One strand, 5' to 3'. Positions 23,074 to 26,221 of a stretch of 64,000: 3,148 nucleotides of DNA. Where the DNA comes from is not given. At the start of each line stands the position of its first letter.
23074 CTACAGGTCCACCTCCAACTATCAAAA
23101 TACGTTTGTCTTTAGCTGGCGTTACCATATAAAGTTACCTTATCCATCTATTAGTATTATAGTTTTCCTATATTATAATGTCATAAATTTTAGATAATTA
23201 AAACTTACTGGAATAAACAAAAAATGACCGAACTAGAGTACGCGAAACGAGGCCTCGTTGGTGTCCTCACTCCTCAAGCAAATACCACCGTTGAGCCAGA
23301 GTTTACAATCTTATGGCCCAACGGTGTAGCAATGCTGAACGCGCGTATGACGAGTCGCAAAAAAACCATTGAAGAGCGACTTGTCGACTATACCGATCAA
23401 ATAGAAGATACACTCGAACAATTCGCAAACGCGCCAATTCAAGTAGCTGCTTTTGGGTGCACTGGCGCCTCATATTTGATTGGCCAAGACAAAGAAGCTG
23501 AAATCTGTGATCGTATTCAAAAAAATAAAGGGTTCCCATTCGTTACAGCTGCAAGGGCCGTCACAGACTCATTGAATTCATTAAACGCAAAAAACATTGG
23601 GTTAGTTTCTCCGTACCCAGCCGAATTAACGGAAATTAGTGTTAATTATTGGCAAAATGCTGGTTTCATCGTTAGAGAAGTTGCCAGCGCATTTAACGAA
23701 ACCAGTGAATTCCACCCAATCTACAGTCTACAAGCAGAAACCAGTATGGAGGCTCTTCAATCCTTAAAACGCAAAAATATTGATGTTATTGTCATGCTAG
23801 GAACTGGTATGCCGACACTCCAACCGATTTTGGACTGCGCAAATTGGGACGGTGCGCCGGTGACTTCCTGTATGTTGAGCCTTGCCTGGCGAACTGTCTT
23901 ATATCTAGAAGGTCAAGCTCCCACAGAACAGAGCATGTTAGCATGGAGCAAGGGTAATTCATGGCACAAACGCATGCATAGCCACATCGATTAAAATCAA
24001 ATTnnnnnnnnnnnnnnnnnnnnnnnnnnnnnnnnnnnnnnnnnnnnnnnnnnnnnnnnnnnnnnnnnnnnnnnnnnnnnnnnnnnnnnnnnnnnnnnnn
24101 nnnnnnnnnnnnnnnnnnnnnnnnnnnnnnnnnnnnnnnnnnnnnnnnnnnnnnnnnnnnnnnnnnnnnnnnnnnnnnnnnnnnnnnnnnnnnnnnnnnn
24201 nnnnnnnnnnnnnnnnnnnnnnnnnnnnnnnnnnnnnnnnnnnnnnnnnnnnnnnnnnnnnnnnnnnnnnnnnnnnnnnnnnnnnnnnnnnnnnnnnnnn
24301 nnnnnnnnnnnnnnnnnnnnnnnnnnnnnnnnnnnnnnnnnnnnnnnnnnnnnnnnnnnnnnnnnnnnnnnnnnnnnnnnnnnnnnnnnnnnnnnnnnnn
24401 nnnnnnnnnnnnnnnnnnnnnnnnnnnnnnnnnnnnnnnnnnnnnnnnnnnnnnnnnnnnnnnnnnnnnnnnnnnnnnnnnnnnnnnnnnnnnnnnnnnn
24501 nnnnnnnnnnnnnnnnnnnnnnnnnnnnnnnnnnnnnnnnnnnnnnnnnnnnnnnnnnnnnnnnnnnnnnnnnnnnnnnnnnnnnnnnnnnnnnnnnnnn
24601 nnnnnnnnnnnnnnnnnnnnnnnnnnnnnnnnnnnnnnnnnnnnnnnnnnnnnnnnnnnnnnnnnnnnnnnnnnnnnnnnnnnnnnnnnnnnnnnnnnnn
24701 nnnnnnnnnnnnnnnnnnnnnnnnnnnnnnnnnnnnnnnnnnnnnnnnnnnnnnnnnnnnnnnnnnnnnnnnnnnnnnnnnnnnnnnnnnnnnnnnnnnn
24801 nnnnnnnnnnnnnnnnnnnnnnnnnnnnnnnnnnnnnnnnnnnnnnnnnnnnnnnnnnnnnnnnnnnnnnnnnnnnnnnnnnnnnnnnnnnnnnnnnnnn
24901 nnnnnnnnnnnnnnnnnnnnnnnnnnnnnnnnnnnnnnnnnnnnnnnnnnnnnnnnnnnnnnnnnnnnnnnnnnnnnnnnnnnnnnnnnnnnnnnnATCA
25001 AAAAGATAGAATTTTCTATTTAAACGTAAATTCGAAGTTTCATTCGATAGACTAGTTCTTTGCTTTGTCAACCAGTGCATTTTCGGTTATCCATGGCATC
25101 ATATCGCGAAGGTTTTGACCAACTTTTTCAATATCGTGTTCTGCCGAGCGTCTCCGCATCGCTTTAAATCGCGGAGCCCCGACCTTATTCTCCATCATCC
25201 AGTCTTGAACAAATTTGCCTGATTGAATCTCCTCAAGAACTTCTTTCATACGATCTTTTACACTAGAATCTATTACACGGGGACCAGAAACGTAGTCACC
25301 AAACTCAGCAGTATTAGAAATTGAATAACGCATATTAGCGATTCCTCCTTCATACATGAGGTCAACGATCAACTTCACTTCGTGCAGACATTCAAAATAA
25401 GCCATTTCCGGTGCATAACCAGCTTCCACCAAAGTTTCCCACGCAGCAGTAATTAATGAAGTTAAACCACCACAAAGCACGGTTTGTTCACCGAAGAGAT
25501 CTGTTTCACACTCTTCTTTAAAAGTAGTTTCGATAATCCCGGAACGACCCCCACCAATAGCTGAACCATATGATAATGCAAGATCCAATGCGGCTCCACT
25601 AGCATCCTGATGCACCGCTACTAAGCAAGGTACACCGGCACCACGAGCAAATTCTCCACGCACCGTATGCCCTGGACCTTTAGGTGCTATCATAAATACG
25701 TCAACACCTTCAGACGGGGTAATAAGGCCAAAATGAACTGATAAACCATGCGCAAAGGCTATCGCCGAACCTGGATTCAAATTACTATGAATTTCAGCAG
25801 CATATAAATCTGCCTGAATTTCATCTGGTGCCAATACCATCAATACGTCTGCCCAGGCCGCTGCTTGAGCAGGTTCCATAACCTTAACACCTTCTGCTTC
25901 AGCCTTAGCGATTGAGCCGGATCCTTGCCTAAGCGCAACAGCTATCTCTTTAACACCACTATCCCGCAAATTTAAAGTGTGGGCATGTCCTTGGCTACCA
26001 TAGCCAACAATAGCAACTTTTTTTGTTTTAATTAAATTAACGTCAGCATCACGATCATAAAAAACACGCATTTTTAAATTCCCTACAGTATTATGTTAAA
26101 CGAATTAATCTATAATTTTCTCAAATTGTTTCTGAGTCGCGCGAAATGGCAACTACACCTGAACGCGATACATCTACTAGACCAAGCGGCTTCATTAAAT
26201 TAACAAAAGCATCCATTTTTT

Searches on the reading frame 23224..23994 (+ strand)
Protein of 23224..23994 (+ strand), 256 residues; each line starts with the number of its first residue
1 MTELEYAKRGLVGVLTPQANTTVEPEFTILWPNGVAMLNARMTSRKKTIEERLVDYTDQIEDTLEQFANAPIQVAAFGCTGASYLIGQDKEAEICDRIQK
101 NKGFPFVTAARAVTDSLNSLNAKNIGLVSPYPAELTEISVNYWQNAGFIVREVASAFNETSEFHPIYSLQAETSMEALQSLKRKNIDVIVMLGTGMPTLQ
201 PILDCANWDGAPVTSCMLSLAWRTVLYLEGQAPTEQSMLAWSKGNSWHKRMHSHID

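Call 11: search_protein_families(library=pfam, proteins=[window:23224-23994:+])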
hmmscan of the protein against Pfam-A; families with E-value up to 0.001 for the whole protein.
window:23224-23994:+ (256 aa): 2 families
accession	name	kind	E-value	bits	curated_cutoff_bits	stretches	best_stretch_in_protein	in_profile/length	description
PF17645.6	Amdase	-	5.8e-12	46.2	25.9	1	12-229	1-216/228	Arylmalonate decarboxylase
PF01177.27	Asp_Glu_race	-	0.00033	20.9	31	1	61-222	57-209/211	Asp/Glu/Hydantoin racemase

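Call 27: search_protein_families(library=ncbifam, proteins=[window:23224-23994:+], max_evalue=0.00001)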
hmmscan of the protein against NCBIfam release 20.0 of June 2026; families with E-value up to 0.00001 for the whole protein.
window:23224-23994:+ (256 aa): 2 families
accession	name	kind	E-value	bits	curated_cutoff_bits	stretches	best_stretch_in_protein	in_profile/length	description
NF052327.1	arylmal_decarb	equivalog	2.2e-12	47.2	225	1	12-234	3-223/231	arylmalonate decarboxylase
TIGR02990.1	ectoine_eutA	equivalog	4.9e-11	42.6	318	1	16-225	14-221/239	ectoine utilization protein EutA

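Call 36: search_solved_structures(query=window:23224-23994:+, max_evalue=0.001)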
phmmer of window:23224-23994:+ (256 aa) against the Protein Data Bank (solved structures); distinct sequences matched with E-value up to 0.001: 5.
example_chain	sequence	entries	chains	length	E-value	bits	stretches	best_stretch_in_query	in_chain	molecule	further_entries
4fq5_B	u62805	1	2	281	6.5e-11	45.7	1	9-229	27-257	Maleate cis-trans isomerase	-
4fq7_A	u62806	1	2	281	1.2e-10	44.9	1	9-229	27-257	Maleate cis-trans isomerase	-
2xed_A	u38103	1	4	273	1.9e-09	40.9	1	12-223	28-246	PUTATIVE MALEATE ISOMERASE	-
2xec_A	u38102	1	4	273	4e-09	39.9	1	12-223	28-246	PUTATIVE MALEATE ISOMERASE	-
2dgd_A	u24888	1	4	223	2e-06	31.1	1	9-150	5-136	223aa long hypothetical arylmalonate decarboxylase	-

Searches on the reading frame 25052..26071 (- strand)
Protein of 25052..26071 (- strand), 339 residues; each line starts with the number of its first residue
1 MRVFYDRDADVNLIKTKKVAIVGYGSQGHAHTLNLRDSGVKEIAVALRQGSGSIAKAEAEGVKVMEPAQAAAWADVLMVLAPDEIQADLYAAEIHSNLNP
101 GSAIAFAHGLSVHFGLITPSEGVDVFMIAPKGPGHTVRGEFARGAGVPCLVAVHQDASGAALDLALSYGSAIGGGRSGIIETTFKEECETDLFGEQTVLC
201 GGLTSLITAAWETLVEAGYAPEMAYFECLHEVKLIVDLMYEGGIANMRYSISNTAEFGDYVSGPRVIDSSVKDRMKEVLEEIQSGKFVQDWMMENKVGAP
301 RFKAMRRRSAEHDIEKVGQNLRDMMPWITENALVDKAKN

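Call 11: search_protein_families(library=pfam, proteins=[window:25052-26071:-])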
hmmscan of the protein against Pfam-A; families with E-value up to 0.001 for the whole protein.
window:25052-26071:- (339 aa): 4 families
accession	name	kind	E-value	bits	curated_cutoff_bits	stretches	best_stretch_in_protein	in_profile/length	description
PF07991.19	KARI_N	-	1.9e-68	229.7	20.6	1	14-178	2-165/165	Acetohydroxy acid isomeroreductase, NADPH-binding domain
PF01450.25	KARI_C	-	4.8e-66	222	29.1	1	184-327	1-144/144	Ketol-acid reductoisomerase, C-terminal domain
PF03807.23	F420_oxidored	-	5.2e-05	24.2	21.6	1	18-89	1-75/94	NADP oxidoreductase coenzyme F420-dependent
PF02826.25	2-Hacid_dh_C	-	5.6e-05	23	25.1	1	11-83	31-101/178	D-isomer specific 2-hydroxyacid dehydrogenase, NAD binding domain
